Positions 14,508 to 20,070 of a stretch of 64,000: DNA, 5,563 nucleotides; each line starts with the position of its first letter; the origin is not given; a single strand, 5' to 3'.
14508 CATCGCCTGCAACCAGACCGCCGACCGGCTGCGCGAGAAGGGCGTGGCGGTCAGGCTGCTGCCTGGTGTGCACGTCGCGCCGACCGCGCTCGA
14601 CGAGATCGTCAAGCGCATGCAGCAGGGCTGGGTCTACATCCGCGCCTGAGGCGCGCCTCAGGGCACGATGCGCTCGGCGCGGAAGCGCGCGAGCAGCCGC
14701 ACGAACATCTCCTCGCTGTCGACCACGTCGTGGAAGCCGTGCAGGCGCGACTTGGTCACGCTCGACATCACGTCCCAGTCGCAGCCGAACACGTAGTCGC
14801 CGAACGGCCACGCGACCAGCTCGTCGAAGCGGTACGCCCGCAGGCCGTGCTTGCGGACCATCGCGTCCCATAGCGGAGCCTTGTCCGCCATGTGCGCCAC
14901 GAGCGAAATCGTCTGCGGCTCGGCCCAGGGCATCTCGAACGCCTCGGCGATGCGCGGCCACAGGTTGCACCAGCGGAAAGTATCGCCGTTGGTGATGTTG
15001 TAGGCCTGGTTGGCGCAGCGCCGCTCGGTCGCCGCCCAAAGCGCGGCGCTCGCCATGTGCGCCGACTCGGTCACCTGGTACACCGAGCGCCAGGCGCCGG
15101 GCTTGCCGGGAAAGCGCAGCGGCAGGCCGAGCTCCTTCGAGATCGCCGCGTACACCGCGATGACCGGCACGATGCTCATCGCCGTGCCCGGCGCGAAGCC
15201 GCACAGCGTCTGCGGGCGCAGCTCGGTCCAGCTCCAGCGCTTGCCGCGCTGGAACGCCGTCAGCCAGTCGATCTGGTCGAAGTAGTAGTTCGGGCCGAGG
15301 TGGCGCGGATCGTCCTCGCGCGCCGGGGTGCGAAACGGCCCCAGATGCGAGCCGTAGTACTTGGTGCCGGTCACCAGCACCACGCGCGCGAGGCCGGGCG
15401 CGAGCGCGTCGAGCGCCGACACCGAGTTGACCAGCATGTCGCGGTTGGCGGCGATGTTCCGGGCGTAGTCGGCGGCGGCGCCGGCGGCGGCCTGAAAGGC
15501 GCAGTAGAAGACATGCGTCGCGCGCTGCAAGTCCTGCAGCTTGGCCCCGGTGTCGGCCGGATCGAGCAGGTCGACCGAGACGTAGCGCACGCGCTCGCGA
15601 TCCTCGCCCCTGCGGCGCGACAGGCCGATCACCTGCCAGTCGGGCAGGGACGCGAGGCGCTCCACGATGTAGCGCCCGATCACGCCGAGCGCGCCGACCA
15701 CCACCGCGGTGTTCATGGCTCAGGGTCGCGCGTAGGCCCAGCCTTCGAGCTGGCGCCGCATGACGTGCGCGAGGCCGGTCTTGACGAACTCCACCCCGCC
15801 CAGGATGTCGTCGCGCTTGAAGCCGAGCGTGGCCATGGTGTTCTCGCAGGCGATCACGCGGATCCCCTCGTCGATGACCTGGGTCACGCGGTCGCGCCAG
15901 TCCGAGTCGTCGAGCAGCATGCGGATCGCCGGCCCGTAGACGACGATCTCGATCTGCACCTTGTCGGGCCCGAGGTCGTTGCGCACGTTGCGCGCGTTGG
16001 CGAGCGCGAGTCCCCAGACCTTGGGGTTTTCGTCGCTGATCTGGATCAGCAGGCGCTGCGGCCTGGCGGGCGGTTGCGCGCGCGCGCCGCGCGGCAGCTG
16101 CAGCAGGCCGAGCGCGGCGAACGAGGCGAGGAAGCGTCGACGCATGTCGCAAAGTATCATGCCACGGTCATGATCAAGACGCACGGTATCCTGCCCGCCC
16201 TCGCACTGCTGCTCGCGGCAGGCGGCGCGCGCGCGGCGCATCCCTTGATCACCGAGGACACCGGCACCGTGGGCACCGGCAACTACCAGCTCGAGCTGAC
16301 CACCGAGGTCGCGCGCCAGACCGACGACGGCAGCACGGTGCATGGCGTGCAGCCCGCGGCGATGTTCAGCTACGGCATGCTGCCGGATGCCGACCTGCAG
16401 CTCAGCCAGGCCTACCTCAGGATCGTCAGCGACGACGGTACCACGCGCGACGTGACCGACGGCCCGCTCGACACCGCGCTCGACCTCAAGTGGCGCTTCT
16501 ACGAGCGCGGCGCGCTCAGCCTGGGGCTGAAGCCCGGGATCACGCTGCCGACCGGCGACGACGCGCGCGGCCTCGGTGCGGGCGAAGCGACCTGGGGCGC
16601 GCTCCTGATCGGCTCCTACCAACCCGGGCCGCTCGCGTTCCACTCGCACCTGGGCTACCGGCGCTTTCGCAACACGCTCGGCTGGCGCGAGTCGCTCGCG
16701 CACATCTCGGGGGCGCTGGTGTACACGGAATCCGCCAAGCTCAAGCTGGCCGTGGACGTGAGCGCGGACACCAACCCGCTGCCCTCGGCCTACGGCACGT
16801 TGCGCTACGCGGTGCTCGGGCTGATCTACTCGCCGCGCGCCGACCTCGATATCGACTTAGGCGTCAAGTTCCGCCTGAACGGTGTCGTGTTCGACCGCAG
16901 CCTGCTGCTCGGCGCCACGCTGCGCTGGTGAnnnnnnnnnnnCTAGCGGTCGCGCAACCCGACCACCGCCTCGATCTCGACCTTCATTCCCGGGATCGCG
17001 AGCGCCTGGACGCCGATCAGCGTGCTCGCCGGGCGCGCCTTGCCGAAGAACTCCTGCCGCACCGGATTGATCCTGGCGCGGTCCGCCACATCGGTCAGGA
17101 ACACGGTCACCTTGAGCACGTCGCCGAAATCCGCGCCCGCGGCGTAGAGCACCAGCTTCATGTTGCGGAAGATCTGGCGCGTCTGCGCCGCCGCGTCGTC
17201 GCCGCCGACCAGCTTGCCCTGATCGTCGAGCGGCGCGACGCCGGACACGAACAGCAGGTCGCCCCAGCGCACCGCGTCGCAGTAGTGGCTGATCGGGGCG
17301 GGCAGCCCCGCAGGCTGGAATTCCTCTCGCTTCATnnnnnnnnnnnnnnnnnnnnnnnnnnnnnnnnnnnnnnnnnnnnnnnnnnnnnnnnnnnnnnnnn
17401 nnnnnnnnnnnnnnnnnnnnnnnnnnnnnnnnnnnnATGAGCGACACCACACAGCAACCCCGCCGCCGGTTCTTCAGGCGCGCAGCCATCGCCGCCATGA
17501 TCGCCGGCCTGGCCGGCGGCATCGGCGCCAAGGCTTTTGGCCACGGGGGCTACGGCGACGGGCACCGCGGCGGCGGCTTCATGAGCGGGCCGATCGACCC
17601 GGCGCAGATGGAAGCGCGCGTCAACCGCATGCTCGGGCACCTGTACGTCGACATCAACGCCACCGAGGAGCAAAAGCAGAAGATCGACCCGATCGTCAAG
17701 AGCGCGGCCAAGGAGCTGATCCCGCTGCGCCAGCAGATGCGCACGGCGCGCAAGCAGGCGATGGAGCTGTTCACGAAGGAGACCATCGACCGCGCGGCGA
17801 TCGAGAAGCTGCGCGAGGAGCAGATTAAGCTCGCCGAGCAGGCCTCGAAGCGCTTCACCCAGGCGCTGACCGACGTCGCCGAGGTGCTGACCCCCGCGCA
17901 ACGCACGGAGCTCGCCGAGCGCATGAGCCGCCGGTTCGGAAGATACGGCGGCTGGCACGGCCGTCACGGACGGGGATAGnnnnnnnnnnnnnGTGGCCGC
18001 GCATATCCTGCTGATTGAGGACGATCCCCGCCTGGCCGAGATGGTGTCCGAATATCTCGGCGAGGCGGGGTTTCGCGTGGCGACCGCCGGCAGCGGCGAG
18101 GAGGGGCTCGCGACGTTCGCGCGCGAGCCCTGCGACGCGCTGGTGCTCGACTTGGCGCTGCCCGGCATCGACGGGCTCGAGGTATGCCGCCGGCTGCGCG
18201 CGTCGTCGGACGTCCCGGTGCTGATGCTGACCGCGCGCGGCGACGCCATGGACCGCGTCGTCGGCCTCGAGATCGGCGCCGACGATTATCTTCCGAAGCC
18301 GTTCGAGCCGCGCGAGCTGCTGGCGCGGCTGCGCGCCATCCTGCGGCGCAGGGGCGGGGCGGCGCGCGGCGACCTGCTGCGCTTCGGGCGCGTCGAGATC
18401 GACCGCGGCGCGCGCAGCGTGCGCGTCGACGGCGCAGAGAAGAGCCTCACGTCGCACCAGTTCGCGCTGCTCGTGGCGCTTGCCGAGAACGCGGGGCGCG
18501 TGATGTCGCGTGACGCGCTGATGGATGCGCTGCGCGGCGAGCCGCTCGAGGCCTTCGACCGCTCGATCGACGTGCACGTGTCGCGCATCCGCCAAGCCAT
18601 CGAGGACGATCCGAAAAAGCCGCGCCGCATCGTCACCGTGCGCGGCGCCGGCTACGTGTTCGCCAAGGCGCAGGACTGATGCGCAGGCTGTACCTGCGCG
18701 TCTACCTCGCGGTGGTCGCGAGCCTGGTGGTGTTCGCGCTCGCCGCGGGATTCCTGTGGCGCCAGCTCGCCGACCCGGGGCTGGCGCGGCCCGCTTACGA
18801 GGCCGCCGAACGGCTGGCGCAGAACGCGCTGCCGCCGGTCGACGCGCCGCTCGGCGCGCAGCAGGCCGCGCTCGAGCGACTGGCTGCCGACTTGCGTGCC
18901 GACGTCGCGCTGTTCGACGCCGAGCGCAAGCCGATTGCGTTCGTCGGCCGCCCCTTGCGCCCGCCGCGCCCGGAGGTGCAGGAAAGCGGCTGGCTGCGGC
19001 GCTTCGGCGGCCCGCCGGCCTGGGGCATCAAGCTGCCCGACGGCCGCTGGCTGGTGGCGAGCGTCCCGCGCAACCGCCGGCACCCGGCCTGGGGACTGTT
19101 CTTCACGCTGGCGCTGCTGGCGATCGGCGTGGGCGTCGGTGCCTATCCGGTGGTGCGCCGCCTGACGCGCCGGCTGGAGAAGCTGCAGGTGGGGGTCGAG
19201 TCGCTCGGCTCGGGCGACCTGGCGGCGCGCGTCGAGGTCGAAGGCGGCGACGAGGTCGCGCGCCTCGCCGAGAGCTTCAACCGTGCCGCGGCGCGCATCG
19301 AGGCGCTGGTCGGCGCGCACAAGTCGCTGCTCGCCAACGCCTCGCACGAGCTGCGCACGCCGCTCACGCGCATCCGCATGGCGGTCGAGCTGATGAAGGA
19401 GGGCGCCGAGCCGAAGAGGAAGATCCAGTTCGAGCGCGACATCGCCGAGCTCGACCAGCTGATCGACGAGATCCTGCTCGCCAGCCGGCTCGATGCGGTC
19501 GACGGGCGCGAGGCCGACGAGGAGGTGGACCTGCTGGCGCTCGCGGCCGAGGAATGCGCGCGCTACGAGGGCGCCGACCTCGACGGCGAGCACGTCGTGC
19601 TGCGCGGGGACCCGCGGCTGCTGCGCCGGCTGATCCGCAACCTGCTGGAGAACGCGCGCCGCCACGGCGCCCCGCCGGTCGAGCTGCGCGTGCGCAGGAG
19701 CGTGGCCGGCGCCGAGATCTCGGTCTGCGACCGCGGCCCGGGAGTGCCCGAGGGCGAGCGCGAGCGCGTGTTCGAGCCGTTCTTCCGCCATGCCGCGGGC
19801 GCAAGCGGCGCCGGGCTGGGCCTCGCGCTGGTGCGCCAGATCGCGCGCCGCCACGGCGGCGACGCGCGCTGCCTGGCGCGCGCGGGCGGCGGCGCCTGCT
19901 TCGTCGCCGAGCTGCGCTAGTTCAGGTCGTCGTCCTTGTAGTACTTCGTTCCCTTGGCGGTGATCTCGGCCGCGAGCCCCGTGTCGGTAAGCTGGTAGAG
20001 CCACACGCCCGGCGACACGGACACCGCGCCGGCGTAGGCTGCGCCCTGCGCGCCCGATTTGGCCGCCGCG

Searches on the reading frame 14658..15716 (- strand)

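Call 41: search_protein_families(library=pfam, proteins=[window:14658-15716:-], max_evalue=0.001)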
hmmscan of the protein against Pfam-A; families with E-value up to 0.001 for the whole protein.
window:14658-15716:- (352 aa): 3 families
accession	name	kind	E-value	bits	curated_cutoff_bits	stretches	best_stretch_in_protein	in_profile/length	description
PF22917.2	PRISE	-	1.3e-33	117.1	27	1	56-352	73-394/394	PRISE-like Rossmann-fold domain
PF01370.27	Epimerase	-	1.2e-12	48.2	20.9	1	5-241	2-239/240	NAD dependent epimerase/dehydratase family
PF13460.12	NAD_binding_10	-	2e-05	25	27.2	1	8-171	1-146/184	NAD(P)H-binding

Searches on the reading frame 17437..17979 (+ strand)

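Call 20: search_protein_families(library=pfam, proteins=[window:17437-17979:+], max_evalue=0.001)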
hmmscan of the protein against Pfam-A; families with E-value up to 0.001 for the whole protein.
window:17437-17979:+ (180 aa): 2 families
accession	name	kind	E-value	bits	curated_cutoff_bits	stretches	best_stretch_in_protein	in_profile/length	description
PF13801.11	Metal_resist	-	2.6e-13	50.7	29.2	1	23-157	7-124/125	Heavy-metal resistance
PF07813.17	LTXXQ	-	2e-11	44.9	24.3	1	65-162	5-99/100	LTXXQ motif family protein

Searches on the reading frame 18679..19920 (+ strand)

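Call 20: search_protein_families(library=pfam, proteins=[window:18679-19920:+], max_evalue=0.001)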
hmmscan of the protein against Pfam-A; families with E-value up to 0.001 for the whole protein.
window:18679-19920:+ (413 aa): 4 families
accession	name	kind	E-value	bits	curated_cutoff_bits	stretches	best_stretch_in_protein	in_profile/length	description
PF02518.31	HATPase_c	-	8.8e-23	81.3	26.4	1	310-412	1-107/111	Histidine kinase-, DNA gyrase B-, and HSP90-like ATPase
PF00672.30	HAMP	-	2.8e-13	50.4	25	1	159-208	3-52/53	HAMP domain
PF00512.31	HisKA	-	7.2e-11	42.4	26.9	1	216-273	4-65/66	His Kinase A (phospho-acceptor) domain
PF13581.12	HATPase_c_2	-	0.00025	21.5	27.4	1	320-390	41-110/127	Histidine kinase-like ATPase domain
